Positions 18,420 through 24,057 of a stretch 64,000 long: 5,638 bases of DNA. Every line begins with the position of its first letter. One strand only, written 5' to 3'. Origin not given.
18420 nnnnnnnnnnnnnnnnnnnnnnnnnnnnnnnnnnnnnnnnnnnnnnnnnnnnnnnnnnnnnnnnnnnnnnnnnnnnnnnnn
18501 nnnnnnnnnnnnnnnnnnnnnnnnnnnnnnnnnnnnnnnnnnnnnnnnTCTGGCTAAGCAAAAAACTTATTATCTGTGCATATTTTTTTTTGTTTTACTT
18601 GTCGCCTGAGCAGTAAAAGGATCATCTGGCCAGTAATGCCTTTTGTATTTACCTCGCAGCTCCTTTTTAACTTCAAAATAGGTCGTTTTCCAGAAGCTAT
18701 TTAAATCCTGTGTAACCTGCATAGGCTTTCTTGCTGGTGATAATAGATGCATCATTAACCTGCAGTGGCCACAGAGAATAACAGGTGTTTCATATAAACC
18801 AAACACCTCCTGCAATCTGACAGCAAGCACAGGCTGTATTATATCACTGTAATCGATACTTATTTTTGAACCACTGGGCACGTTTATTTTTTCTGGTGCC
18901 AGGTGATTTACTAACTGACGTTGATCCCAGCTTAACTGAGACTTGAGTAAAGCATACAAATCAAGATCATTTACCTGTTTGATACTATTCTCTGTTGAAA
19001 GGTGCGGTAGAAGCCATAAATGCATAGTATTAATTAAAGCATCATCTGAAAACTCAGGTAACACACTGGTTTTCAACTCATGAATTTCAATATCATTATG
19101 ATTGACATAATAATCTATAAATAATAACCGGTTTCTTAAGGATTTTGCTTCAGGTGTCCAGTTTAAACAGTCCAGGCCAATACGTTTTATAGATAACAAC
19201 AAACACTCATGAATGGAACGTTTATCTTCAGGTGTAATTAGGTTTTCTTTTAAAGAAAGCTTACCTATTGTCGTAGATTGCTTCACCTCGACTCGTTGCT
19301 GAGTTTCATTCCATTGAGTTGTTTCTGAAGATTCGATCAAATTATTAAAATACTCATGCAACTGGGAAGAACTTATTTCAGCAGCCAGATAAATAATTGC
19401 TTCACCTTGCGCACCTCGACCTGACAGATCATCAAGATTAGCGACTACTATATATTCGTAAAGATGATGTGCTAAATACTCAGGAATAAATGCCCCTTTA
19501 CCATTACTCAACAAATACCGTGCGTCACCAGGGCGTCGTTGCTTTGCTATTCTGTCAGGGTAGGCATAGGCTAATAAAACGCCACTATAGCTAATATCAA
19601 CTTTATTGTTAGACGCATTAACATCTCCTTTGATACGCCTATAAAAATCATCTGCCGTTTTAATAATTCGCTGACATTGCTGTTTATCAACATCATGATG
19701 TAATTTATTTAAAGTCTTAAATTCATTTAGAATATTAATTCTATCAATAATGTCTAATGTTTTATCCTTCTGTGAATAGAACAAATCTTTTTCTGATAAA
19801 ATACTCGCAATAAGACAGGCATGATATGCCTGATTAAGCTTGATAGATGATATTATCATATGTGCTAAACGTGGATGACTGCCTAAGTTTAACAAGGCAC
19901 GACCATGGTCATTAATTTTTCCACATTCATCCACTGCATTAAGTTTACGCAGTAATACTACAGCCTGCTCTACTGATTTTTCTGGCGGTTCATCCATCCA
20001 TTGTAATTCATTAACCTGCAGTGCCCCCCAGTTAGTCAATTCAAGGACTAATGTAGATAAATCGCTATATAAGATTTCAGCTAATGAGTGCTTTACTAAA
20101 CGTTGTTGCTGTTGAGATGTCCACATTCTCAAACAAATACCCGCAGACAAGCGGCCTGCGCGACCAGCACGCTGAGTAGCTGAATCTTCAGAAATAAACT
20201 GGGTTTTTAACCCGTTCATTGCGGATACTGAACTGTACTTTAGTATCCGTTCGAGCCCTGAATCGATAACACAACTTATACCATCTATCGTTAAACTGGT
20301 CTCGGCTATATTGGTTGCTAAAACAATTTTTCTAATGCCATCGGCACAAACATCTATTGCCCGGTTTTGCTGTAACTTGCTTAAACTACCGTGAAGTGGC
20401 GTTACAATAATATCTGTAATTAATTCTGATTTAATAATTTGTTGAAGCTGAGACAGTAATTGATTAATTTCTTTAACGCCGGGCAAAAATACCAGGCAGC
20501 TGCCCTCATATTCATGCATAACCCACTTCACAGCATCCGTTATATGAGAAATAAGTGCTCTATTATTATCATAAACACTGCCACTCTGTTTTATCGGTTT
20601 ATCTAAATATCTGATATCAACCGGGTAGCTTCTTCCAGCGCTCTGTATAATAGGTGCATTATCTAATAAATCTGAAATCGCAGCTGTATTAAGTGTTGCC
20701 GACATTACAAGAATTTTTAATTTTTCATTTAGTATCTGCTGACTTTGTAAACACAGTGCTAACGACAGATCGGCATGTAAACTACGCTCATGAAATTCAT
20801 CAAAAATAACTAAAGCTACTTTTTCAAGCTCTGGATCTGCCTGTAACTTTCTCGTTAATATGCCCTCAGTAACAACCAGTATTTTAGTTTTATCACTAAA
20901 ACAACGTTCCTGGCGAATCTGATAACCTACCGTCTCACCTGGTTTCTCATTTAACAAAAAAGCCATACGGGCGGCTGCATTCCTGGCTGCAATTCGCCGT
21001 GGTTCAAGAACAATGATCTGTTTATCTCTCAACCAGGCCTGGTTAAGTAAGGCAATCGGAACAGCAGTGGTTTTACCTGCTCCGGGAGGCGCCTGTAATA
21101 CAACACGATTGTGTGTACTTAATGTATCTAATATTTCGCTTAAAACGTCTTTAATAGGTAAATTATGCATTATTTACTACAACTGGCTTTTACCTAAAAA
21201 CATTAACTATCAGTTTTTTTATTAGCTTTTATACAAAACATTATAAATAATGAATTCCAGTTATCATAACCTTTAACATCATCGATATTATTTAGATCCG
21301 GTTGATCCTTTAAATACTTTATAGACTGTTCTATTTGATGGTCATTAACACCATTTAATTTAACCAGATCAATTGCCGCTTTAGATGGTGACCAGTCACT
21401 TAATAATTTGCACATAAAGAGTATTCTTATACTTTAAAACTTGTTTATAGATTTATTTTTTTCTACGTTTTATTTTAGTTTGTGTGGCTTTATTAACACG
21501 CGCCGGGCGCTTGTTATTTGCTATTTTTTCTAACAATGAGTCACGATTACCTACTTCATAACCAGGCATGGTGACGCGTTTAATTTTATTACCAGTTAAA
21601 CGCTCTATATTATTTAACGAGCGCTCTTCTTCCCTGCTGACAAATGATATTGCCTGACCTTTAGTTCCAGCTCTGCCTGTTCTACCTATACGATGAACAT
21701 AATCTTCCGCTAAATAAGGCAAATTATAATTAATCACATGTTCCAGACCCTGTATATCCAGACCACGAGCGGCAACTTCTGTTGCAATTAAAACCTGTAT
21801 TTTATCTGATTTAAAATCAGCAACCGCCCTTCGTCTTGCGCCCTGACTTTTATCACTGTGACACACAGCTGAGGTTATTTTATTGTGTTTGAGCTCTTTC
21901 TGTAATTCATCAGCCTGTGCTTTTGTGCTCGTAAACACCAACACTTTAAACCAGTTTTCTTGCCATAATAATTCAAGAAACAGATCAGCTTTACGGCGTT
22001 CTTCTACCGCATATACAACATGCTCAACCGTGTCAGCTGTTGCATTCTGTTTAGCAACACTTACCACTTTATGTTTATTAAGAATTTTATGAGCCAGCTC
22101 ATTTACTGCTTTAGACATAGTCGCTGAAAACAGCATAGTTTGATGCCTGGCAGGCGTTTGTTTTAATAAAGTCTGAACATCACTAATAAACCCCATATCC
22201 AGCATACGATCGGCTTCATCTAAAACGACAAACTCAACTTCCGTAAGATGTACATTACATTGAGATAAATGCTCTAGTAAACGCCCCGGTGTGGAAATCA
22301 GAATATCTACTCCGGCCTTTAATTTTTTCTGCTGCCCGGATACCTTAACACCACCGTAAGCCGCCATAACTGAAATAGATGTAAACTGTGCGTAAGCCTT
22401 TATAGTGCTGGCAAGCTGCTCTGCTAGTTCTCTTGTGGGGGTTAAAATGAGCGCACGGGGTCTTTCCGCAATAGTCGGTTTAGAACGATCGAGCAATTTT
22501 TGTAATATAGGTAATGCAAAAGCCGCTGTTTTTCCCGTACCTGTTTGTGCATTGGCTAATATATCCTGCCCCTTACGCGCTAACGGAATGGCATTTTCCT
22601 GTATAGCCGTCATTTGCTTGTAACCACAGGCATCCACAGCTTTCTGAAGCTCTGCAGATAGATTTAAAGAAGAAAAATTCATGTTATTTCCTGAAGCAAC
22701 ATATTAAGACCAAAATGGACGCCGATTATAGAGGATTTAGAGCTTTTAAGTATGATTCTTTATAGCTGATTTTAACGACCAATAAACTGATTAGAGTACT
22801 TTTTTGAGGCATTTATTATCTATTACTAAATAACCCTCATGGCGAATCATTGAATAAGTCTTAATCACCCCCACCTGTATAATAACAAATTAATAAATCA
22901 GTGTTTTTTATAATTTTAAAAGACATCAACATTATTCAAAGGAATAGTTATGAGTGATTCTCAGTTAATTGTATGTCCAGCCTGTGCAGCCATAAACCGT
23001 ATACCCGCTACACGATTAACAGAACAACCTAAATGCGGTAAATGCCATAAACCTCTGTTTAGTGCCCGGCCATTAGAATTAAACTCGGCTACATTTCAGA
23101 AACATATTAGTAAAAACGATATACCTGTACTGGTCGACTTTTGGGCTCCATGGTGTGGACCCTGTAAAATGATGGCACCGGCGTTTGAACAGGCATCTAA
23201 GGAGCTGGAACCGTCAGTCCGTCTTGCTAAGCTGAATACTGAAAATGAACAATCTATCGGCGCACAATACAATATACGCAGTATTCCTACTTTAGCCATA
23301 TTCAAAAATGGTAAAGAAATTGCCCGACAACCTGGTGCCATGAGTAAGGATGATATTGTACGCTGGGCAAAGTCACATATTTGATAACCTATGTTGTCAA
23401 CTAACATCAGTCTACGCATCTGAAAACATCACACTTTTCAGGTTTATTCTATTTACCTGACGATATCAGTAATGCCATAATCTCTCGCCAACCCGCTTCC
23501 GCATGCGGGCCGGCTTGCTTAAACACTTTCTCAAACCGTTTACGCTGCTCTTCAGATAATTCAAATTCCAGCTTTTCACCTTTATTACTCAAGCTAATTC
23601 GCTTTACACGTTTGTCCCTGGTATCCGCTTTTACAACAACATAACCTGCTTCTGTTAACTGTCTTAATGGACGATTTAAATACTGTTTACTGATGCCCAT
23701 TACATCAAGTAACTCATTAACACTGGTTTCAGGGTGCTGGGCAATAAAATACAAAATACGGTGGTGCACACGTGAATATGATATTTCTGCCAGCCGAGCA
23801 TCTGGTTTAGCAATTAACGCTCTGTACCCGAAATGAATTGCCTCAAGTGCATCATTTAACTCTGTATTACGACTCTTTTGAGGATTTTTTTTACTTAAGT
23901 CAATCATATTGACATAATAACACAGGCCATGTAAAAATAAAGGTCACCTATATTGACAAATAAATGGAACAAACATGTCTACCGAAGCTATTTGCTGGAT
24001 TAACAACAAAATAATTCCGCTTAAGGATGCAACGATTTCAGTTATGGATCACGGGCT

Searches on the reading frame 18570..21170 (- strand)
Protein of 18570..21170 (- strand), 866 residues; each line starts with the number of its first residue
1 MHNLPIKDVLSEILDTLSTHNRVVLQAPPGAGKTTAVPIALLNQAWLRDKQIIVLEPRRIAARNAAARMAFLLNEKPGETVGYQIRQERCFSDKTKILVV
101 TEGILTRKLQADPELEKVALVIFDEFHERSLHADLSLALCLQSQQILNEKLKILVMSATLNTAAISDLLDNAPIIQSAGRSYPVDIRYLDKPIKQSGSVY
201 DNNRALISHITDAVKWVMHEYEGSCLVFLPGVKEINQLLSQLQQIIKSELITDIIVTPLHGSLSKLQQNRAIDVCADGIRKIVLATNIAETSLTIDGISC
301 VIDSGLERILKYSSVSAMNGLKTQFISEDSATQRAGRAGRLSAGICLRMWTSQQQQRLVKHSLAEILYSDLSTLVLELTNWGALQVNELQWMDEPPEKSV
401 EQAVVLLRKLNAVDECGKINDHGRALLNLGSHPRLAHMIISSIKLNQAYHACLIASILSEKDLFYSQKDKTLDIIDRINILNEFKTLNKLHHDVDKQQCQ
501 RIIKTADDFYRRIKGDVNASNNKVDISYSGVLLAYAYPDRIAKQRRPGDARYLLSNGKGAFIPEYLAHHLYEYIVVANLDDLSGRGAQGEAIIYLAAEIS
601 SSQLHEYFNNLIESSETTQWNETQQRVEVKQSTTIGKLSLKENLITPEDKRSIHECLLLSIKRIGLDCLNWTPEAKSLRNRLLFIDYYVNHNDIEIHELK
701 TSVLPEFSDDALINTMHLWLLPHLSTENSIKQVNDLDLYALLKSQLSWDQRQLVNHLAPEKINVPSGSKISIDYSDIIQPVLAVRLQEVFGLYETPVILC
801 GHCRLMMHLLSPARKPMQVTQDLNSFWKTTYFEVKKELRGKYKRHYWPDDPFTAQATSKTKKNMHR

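Call 64: search_protein_families(library=pfam, proteins=[window:18570-21170:-], max_evalue=0.00001)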
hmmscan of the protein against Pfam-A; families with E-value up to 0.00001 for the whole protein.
window:18570-21170:- (866 aa): 4 families
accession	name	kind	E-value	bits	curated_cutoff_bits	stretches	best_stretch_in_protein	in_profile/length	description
PF08482.15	HrpB_C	-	8.3e-50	169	25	1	719-851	1-133/133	ATP-dependent helicase C-terminal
PF00270.35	DEAD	-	7.5e-18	65.3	26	1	12-163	6-162/167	DEAD/DEAH box helicase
PF00271.37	Helicase_C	-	2.6e-15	57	23.5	1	217-341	10-109/110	Helicase conserved C-terminal domain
PF04851.21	ResIII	-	6.6e-09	36.3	22.5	1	9-161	11-163/164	Type III restriction enzyme, res subunit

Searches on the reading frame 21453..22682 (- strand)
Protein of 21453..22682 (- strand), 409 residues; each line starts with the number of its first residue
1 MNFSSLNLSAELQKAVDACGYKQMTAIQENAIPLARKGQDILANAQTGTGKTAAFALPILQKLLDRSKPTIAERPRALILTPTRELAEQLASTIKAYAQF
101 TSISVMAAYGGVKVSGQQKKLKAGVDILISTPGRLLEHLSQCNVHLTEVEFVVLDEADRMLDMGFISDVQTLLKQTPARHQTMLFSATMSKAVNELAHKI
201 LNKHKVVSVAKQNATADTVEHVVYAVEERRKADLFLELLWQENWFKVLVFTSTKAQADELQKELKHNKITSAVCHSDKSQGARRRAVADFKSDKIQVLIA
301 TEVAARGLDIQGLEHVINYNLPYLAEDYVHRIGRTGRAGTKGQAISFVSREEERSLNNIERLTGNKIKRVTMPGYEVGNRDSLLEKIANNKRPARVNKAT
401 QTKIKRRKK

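Call 64: search_protein_families(library=pfam, proteins=[window:21453-22682:-], max_evalue=0.00001)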
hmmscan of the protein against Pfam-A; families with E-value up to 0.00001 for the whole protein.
window:21453-22682:- (409 aa): 3 families
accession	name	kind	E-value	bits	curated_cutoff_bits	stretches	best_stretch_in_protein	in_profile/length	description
PF00270.35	DEAD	-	8.3e-52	175.7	26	1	25-195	1-166/167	DEAD/DEAH box helicase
PF00271.37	Helicase_C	-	4.9e-33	114.1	23.5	1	231-339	2-110/110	Helicase conserved C-terminal domain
PF04851.21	ResIII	-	1.1e-10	42.1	22.5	1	22-189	7-162/164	Type III restriction enzyme, res subunit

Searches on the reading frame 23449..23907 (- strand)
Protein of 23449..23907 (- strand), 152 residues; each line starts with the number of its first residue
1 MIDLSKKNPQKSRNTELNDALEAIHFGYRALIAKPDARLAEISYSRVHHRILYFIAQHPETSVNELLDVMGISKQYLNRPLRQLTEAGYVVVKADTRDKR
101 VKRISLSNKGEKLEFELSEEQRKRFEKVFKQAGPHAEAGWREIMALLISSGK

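Call 64: search_protein_families(library=pfam, proteins=[window:23449-23907:-], max_evalue=0.00001)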
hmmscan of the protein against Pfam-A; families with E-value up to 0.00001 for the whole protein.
window:23449-23907:- (152 aa): 4 families
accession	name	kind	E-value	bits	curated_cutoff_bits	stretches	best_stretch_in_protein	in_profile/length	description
PF12802.13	MarR_2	-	2.3e-14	53.7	27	1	45-100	4-60/61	MarR family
PF01047.28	MarR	-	1.3e-09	38.2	24.6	1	46-101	3-58/59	MarR family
PF13412.12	HTH_24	-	9.4e-08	32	21.9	1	48-90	5-47/48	Winged helix-turn-helix DNA-binding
PF13463.12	HTH_27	-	1.7e-06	28.6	22.2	1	46-110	3-68/68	Winged helix DNA-binding domain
